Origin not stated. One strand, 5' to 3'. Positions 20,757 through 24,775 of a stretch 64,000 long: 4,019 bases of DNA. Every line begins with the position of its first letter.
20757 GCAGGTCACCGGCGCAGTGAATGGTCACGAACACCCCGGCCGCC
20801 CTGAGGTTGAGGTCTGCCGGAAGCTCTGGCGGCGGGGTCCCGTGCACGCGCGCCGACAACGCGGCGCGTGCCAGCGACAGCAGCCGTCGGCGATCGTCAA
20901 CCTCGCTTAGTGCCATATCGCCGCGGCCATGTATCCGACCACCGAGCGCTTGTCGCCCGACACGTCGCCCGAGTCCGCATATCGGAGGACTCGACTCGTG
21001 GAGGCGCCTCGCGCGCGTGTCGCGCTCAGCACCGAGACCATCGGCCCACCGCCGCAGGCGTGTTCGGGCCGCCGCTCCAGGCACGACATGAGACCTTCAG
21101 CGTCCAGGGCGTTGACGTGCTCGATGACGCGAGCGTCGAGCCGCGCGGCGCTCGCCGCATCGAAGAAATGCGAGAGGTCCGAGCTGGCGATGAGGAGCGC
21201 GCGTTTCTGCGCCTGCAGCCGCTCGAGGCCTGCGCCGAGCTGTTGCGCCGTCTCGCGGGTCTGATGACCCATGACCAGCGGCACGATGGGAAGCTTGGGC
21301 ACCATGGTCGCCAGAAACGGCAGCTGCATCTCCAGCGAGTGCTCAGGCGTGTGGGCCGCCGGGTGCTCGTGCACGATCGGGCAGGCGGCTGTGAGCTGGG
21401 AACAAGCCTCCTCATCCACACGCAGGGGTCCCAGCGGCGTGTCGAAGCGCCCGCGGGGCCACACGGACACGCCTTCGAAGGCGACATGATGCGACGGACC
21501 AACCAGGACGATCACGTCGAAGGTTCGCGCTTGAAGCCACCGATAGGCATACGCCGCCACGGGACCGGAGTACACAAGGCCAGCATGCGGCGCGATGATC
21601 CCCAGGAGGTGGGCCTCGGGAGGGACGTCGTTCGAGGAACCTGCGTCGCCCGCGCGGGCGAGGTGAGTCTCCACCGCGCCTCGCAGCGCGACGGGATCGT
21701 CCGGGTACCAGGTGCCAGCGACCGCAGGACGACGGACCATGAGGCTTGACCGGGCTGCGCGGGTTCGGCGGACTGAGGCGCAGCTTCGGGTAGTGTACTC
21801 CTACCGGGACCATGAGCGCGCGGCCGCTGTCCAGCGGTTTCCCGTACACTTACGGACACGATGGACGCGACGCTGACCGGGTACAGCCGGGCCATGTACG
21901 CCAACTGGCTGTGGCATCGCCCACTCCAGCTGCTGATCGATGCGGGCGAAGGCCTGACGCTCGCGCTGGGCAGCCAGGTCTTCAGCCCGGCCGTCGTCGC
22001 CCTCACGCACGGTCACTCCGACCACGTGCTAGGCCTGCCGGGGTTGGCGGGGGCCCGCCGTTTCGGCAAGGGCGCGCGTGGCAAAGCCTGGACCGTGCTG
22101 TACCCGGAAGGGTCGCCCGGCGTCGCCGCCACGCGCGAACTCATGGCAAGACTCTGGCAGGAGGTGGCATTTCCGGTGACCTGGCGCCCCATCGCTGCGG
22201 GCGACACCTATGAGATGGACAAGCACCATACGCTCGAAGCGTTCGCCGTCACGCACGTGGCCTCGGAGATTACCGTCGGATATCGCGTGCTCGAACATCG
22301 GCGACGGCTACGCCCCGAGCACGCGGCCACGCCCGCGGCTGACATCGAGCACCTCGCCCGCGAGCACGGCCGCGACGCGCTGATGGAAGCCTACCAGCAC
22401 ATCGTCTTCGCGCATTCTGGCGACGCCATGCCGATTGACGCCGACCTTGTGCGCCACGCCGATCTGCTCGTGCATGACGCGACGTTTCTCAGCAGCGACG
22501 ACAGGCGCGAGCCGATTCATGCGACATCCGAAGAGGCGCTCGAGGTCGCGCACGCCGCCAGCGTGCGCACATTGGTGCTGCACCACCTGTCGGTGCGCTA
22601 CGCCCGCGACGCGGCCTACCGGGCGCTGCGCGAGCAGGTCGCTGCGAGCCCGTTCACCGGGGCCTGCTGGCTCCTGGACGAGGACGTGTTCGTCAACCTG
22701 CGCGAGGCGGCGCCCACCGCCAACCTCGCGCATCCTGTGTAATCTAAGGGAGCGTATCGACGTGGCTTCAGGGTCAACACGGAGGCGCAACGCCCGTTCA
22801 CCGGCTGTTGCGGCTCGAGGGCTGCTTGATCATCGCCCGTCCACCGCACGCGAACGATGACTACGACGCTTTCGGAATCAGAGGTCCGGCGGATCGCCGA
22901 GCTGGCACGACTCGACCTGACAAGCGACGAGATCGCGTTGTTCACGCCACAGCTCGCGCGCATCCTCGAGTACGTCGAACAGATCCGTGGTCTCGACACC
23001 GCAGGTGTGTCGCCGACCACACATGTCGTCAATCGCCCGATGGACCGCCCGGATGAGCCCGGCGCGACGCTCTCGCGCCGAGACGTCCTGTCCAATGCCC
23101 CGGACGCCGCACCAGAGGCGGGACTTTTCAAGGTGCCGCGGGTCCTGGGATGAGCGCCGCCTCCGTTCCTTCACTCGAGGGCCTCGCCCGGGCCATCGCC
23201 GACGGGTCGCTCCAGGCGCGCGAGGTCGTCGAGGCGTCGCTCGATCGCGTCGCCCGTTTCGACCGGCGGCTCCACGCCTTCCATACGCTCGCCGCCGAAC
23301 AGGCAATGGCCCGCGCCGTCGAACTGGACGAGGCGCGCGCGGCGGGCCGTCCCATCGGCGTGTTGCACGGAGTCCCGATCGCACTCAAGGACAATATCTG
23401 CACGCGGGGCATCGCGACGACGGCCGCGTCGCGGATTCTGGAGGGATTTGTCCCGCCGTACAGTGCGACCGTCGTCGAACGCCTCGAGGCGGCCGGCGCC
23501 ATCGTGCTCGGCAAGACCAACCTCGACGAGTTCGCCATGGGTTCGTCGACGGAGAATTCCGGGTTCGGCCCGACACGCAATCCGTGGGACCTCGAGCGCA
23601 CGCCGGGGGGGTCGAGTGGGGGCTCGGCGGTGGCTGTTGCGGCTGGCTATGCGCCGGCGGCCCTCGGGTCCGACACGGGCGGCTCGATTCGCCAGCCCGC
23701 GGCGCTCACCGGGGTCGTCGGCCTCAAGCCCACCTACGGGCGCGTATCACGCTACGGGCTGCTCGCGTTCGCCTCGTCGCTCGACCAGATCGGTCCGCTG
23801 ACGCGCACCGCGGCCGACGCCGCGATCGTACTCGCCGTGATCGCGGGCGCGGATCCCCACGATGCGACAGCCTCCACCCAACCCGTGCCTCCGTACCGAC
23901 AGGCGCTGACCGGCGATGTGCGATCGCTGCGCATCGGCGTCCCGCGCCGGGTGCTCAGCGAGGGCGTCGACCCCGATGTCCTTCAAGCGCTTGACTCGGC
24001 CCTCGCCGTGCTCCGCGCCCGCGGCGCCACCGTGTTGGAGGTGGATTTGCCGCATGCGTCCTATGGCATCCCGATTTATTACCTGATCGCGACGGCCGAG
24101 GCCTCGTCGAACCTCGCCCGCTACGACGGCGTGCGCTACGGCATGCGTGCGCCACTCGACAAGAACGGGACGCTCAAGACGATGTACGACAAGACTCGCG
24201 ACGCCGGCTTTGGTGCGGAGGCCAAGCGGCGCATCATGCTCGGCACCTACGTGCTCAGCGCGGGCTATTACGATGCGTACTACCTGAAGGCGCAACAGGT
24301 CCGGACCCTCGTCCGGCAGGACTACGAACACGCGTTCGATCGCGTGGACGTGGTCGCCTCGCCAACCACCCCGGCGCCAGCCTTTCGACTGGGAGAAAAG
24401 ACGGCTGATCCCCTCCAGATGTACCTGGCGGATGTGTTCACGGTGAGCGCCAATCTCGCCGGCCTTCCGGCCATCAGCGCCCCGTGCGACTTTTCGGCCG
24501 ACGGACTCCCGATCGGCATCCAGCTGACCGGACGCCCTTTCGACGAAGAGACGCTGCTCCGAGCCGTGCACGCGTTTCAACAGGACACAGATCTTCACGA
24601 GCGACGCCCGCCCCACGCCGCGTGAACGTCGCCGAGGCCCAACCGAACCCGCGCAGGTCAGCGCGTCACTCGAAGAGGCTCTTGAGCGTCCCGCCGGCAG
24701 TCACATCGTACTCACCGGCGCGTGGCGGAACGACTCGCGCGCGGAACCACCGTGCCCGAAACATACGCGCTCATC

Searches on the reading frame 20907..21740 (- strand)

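Call 38: search_protein_families(library=pfam, proteins=[window:20907-21740:-], max_evalue=0.0001)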
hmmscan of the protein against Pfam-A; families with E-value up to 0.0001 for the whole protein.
window:20907-21740:- (277 aa): 1 family
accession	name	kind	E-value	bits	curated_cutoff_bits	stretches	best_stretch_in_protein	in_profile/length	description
PF01875.22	Memo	-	5.8e-68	229.5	27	1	5-273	2-268/269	Memo-like protein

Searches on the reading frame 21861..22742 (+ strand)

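Call 38: search_protein_families(library=pfam, proteins=[window:21861-22742:+], max_evalue=0.0001)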
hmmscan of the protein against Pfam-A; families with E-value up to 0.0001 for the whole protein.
window:21861-22742:+ (293 aa): 2 families
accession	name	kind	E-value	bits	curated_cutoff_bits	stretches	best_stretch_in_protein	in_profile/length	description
PF12706.13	Lactamase_B_2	-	7e-17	62.1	27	2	24-150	3-137/200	Beta-lactamase superfamily domain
PF00753.33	Lactamase_B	-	1.8e-06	28.4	22.7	1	24-95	18-96/196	Metallo-beta-lactamase superfamily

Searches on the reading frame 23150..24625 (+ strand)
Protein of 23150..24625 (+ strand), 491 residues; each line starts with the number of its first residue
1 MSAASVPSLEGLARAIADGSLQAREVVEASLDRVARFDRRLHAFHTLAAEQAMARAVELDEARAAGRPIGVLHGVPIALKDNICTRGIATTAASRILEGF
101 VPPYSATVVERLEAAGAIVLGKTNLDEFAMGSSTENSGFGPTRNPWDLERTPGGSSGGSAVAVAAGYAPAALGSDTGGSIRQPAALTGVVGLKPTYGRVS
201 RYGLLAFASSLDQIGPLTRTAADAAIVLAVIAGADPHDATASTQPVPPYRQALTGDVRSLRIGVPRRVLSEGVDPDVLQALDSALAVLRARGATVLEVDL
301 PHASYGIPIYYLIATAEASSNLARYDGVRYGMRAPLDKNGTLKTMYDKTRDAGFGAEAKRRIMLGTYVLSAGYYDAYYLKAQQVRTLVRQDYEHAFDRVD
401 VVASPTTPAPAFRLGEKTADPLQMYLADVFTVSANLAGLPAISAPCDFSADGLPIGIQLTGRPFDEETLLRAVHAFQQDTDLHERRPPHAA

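Call 79: search_protein_families(library=pfam, proteins=[window:23150-24625:+], max_evalue=0.0001)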
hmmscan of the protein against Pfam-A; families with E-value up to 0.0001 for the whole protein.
window:23150-24625:+ (491 aa): 1 family
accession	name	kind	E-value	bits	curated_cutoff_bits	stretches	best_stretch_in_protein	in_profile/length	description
PF01425.27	Amidase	-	2.2e-166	554.8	27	1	25-470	1-445/445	Amidase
